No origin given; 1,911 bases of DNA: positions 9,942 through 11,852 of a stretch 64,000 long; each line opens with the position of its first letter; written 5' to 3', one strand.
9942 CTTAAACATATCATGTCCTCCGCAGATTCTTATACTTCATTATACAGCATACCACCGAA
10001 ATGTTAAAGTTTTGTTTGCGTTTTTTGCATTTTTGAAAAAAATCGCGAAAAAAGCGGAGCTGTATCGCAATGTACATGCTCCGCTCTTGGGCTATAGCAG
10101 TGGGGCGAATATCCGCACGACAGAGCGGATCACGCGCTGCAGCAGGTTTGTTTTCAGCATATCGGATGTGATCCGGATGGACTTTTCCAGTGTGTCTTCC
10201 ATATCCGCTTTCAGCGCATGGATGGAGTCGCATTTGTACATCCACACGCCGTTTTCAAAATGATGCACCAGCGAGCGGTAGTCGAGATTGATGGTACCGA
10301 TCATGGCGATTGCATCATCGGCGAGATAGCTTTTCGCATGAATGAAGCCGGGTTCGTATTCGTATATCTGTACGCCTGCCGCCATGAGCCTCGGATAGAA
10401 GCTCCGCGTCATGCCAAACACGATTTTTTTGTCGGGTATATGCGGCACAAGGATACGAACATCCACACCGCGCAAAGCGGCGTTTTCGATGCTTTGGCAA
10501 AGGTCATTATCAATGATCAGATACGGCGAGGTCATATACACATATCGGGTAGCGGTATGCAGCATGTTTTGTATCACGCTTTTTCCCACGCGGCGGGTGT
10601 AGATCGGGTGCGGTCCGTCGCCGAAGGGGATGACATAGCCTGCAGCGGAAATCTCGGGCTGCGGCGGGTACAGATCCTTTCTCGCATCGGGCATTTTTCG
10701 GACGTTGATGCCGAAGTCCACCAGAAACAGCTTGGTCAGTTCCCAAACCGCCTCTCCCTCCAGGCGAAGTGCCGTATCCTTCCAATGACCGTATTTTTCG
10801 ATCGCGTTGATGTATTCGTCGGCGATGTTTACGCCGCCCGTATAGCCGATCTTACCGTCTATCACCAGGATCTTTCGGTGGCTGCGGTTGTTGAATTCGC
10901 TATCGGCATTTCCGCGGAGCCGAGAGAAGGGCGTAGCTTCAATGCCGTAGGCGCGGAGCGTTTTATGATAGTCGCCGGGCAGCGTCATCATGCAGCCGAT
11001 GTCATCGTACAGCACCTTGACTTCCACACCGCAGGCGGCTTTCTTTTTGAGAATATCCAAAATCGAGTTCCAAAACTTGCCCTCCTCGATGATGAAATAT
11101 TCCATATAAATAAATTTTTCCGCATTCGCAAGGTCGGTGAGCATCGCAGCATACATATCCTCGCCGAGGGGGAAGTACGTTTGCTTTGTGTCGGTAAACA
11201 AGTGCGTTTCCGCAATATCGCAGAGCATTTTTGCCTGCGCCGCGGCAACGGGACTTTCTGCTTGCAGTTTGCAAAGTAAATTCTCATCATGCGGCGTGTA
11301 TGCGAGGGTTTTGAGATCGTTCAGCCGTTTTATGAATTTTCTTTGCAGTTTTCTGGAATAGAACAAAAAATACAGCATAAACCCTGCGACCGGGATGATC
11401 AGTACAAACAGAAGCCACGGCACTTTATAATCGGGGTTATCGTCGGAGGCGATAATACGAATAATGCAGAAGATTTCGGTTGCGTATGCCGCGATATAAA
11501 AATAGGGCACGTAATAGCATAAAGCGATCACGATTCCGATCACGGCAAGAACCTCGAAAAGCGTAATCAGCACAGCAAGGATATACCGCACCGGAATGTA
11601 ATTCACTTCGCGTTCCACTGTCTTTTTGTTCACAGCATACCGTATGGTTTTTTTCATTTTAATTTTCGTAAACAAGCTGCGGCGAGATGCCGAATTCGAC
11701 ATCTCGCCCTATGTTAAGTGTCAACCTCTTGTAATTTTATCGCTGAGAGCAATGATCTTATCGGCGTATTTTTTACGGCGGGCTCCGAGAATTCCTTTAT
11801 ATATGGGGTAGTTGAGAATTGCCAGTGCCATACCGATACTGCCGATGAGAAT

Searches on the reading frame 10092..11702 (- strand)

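Call 71: search_protein_families(library=pfam, proteins=[window:10092-11702:-], max_evalue=1e-8)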
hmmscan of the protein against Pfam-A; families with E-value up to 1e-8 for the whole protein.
window:10092-11702:- (536 aa): 3 families
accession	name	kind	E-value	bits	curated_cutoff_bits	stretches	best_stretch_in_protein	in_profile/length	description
PF13091.12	PLDc_2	-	6.8e-36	123.5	27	1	379-502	3-129/132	PLD-like domain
PF00614.28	PLDc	-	5.5e-13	48.7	21.9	0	271-297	2-28/28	Phospholipase D Active site motif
PF13396.11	PLDc_N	-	2.4e-09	37.4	23.3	1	77-114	4-40/42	Phospholipase_D-nuclease N-terminal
